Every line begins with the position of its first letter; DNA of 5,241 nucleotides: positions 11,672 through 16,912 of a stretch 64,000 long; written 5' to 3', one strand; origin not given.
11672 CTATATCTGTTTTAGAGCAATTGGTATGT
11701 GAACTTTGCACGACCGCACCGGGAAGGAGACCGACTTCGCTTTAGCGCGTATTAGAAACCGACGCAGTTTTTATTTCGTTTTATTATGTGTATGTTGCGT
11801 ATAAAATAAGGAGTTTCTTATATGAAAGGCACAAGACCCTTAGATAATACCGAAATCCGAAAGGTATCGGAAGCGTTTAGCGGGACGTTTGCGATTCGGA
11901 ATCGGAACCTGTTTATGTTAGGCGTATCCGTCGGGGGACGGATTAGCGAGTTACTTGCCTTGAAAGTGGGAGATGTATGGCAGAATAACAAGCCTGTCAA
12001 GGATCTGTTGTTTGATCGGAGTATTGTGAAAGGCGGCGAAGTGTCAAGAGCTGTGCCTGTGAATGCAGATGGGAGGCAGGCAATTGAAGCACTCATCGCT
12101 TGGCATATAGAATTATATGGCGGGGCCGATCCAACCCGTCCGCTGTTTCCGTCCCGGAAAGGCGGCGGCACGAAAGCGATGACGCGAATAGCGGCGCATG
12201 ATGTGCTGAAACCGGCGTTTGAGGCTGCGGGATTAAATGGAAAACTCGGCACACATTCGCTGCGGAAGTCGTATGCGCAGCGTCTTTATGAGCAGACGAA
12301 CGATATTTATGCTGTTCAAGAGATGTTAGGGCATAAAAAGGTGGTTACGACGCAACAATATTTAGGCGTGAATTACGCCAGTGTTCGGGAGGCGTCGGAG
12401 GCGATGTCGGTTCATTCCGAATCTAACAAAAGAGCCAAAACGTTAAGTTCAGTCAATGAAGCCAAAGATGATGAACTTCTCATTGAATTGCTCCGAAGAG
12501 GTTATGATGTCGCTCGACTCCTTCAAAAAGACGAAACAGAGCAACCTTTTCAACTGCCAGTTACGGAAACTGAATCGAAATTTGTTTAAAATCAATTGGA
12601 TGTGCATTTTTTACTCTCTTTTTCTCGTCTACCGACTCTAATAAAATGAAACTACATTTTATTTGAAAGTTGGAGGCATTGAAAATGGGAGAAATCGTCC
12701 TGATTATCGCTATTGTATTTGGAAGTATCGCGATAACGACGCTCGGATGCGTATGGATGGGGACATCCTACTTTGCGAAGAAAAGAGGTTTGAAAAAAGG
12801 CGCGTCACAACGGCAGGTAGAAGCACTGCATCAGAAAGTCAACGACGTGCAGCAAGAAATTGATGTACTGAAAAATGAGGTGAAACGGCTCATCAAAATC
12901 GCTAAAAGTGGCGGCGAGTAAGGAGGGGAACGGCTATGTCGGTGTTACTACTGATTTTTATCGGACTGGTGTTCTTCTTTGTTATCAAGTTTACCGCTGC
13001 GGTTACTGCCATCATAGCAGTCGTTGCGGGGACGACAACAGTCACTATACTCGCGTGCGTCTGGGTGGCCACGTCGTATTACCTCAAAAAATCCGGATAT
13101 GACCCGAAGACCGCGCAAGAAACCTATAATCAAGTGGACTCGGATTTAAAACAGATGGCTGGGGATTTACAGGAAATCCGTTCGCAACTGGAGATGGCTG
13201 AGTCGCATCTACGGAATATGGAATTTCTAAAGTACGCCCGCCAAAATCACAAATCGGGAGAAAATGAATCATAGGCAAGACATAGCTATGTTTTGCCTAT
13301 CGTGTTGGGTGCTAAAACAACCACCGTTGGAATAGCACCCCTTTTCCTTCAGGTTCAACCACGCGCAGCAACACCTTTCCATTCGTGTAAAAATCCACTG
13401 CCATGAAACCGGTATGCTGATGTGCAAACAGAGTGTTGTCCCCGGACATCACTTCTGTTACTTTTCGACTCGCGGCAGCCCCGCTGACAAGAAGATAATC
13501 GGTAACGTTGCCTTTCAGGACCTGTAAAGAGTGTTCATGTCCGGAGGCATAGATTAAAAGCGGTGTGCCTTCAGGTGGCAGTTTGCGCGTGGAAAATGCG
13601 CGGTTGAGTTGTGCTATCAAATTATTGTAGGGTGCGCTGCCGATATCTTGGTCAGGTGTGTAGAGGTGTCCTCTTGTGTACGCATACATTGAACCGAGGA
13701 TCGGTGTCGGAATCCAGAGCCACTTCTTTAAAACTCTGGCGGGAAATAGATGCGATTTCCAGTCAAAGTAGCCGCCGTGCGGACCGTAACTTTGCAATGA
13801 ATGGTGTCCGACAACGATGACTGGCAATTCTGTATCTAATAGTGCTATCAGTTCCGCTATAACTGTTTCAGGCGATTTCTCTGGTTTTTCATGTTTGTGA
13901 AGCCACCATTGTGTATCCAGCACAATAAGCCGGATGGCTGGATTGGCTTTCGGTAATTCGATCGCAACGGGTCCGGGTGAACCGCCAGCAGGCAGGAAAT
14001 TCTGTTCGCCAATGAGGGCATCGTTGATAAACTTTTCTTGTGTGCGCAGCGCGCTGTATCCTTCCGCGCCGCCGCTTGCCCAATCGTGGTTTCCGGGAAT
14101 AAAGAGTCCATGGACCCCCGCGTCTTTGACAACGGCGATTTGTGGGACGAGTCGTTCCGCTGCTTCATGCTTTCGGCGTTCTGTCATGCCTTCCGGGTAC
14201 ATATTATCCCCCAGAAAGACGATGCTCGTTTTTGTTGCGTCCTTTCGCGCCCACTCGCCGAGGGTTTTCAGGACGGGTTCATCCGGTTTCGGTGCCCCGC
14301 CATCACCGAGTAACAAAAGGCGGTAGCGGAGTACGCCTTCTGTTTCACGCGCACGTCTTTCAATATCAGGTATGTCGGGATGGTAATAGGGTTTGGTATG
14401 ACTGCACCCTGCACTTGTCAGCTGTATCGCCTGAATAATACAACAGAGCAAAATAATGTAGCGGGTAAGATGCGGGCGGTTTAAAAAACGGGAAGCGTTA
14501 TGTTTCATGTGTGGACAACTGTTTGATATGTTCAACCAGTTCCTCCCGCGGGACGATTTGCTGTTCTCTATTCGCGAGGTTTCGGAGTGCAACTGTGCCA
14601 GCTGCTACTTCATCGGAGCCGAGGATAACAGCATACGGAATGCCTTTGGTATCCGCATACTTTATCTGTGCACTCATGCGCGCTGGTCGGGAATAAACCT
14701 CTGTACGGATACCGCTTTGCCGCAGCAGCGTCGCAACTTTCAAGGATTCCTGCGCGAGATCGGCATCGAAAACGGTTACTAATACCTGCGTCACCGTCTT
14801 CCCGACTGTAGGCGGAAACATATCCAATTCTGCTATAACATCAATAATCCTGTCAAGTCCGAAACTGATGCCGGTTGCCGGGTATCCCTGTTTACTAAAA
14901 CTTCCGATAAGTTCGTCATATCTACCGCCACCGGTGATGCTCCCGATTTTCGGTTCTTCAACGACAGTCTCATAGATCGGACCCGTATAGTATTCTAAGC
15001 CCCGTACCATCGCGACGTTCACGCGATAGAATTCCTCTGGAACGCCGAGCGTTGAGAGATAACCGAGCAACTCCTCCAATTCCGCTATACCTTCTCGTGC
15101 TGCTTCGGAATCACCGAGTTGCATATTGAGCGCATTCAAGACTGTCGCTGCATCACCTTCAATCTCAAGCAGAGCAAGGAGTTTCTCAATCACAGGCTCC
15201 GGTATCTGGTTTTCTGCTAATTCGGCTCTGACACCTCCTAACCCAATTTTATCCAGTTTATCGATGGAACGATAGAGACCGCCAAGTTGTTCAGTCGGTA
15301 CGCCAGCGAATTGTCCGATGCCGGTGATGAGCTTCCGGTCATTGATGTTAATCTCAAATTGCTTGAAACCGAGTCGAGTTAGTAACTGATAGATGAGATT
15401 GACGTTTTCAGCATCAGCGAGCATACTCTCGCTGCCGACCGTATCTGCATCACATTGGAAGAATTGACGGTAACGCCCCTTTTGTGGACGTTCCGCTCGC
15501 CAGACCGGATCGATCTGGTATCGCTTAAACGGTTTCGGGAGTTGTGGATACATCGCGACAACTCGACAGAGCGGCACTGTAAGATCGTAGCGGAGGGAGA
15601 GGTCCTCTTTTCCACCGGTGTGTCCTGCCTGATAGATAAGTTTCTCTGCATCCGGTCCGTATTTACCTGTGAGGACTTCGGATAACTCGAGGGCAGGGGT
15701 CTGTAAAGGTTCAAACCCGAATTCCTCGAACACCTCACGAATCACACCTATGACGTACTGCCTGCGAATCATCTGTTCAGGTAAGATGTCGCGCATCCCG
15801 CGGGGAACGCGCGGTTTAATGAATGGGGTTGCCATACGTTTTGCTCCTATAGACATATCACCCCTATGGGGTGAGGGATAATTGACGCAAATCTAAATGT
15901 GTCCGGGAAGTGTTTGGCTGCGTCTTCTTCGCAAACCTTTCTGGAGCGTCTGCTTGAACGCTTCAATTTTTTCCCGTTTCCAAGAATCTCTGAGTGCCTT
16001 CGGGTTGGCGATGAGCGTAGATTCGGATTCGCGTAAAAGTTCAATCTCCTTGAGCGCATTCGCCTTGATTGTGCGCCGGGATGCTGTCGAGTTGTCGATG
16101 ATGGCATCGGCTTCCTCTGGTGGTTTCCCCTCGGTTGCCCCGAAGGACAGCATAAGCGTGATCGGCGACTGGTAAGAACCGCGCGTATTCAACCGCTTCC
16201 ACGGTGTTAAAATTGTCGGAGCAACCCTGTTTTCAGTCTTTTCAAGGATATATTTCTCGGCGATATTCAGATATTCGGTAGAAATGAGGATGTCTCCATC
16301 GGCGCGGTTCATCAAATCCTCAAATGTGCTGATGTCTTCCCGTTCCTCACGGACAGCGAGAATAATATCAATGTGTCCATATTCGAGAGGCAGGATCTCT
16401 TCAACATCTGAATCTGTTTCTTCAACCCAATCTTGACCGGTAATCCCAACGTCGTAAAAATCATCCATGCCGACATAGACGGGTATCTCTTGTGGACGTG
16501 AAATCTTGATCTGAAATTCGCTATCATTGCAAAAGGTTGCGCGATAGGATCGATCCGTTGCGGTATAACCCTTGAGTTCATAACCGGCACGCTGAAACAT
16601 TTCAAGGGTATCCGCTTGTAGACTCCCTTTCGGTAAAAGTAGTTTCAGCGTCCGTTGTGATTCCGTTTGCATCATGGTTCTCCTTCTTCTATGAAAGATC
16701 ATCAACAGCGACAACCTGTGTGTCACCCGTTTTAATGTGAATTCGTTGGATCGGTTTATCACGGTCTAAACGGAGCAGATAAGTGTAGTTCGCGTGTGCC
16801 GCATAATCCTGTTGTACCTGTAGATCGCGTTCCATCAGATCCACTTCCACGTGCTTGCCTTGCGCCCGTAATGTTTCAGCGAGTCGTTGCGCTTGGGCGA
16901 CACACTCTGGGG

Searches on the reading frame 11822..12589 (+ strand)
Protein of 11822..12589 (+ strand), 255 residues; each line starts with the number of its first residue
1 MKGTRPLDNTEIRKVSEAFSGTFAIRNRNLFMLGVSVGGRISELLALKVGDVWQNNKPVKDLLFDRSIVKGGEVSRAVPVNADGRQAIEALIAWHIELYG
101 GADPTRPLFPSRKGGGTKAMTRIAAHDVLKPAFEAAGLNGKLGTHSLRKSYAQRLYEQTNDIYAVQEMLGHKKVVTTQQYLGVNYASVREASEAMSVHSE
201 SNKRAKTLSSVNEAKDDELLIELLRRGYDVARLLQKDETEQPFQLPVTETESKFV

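Call 6: search_protein_families(library=ncbifam, proteins=[window:11822-12589:+])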
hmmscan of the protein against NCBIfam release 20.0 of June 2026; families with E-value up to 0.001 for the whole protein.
window:11822-12589:+ (255 aa): 10 families
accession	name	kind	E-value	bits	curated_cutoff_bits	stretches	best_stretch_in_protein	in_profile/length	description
TIGR02225.1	recomb_XerD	equivalog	5.3e-24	85.1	329.6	1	22-192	121-283/290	site-specific tyrosine recombinase XerD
TIGR02224.1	recomb_XerC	equivalog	8.4e-23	81.2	335.15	1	7-191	107-285/295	tyrosine recombinase XerC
NF001399.0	PRK00283.1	subfamily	1.2e-22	80.5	279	1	21-193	130-293/300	tyrosine recombinase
NF040815.2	recomb_XerA_Arch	equivalog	5.4e-21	75.3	220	1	7-190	97-261/263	site-specific tyrosine recombinase/integron integrase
NF003462.0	PRK05084.1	equivalog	6.5e-14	51.4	267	1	26-196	196-357/360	tyrosine recombinase XerS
NF007371.0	PRK09871.1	subfamily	9.1e-13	48.2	222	1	10-205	10-196/198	tyrosine-type DNA invertase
TIGR02249.1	integrase_gron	subfamily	5.7e-12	45.6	265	1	127-183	244-300/315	integron integrase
NF002331.0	PRK01287.1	subfamily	1.5e-10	40.6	371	1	22-211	159-338/365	site-specific tyrosine recombinase XerC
NF007370.0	PRK09870.1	subfamily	3.1e-08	33.5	221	1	9-184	15-180/200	tyrosine-type DNA invertase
NF011946.0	PRK15417.1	equivalog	3.3e-07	29.8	435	1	127-194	259-329/337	integron integrase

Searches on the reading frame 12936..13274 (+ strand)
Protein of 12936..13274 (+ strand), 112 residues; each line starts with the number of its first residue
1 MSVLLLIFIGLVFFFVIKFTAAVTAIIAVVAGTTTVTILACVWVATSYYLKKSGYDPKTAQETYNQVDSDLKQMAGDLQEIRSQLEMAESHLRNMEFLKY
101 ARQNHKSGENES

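Call 6: search_protein_families(library=ncbifam, proteins=[window:12936-13274:+])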
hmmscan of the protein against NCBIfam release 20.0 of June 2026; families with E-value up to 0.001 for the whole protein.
window:12936-13274:+ (112 aa): 0 families

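Call 21: search_protein_families(library=pfam, proteins=[window:12936-13274:+])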
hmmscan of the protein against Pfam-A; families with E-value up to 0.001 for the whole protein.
window:12936-13274:+ (112 aa): 2 families
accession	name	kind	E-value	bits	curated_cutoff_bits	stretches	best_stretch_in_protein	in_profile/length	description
PF05055.17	DUF677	-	0.00014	21.4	29.1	1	4-107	187-286/336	Protein of unknown function (DUF677)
PF10112.14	Halogen_Hydrol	-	0.00054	20.4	29.8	1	2-83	7-89/191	5-bromo-4-chloroindolyl phosphate hydrolysis protein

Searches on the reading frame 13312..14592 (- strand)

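Call 6: search_protein_families(library=ncbifam, proteins=[window:13312-14592:-])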
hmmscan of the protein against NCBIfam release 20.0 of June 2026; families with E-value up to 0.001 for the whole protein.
window:13312-14592:- (426 aa): 0 families

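Call 21: search_protein_families(library=pfam, proteins=[window:13312-14592:-])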
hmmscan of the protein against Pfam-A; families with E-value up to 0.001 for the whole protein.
window:13312-14592:- (426 aa): 1 family
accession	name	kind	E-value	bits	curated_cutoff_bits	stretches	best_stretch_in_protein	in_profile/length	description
PF00149.33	Metallophos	-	0.00012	23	21.5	1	109-291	19-174/191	Calcineurin-like phosphoesterase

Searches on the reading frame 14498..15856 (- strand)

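Call 6: search_protein_families(library=ncbifam, proteins=[window:14498-15856:-])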
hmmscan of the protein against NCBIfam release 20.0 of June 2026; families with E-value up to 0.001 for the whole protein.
window:14498-15856:- (452 aa): 28 families (the best 25 are shown)
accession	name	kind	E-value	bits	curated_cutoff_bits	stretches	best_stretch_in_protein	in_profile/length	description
TIGR00442.1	hisS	equivalog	1.3e-118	396.6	286.75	1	17-436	2-405/406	histidine--tRNA ligase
NF009085.0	PRK12420.1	equivalog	1.9e-94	317.4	540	1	19-441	8-423/426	histidine--tRNA ligase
TIGR00443.1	hisZ_biosyn_reg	equivalog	7e-60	202.7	271.65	1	22-341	1-312/314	ATP phosphoribosyltransferase regulatory subunit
NF008941.0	PRK12292.2-4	equivalog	8.9e-48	163.1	447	1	18-385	10-360/393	ATP phosphoribosyltransferase regulatory subunit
NF008942.0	PRK12292.2-5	equivalog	5.9e-46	157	643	1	11-447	5-430/434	ATP phosphoribosyltransferase regulatory subunit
NF008940.0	PRK12292.2-3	equivalog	8.6e-37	126.8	450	1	18-412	6-391/404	ATP phosphoribosyltransferase regulatory subunit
NF008936.0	PRK12292.1-3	equivalog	2.2e-34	119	492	1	15-416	5-395/406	ATP phosphoribosyltransferase regulatory subunit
NF008945.0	PRK12292.3-3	equivalog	4.8e-33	114.8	409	1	17-411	2-357/368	ATP phosphoribosyltransferase regulatory subunit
NF008938.0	PRK12292.1-6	equivalog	9.5e-27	93.9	833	1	17-384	8-363/420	ATP phosphoribosyltransferase regulatory subunit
NF008953.0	PRK12295.1-6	equivalog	4.6e-24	85.1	384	2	38-177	18-154/384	ATP phosphoribosyltransferase regulatory subunit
NF008943.0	PRK12292.3-1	equivalog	3.2e-22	79.2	690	1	16-344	25-333/403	ATP phosphoribosyltransferase regulatory subunit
NF009086.0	PRK12421.1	equivalog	1.6e-21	76.7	318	1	17-384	9-357/389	ATP phosphoribosyltransferase regulatory subunit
NF008935.0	PRK12292.1-1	equivalog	9.1e-21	74.2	350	1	17-340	6-316/382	ATP phosphoribosyltransferase regulatory subunit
NF008950.0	PRK12295.1-3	equivalog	9.2e-21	74.6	492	2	221-338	257-375/387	ATP phosphoribosyltransferase regulatory subunit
NF008939.0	PRK12292.2-1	equivalog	5.9e-18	64.8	335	1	20-396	8-373/391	ATP phosphoribosyltransferase regulatory subunit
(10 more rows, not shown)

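Call 21: search_protein_families(library=pfam, proteins=[window:14498-15856:-])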
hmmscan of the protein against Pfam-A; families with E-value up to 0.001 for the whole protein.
window:14498-15856:- (452 aa): 4 families
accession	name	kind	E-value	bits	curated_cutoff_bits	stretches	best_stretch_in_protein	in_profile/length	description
PF13393.11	tRNA-synt_His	-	3.4e-46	158.3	25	1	20-337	1-308/308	Histidyl-tRNA synthetase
PF03129.25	HGTP_anticodon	-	8.8e-21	74.3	21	1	357-446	1-93/94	Anticodon binding domain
PF00587.30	tRNA-synt_2b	-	8.4e-06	26.4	29.3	1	109-170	36-102/179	tRNA synthetase class II core domain (G, H, P, S and T)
PF00152.25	tRNA-synt_2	-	1.8e-05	24.4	25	0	112-139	94-121/308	tRNA synthetases class II (D, K and N)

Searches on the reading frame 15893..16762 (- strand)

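Call 6: search_protein_families(library=ncbifam, proteins=[window:15893-16762:-])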
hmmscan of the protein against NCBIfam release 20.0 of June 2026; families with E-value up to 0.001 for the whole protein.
window:15893-16762:- (289 aa): 1 family
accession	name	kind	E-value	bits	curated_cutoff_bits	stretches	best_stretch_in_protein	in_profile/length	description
TIGR00070.1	hisG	equivalog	2.9e-33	115.3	75.75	2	39-177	1-130/183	ATP phosphoribosyltransferase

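Call 21: search_protein_families(library=pfam, proteins=[window:15893-16762:-])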
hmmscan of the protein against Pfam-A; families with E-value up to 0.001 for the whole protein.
window:15893-16762:- (289 aa): 1 family
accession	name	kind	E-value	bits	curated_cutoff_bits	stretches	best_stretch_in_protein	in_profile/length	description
PF01634.23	HisG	-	2.9e-29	102.5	25.5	1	89-274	1-157/158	ATP phosphoribosyltransferase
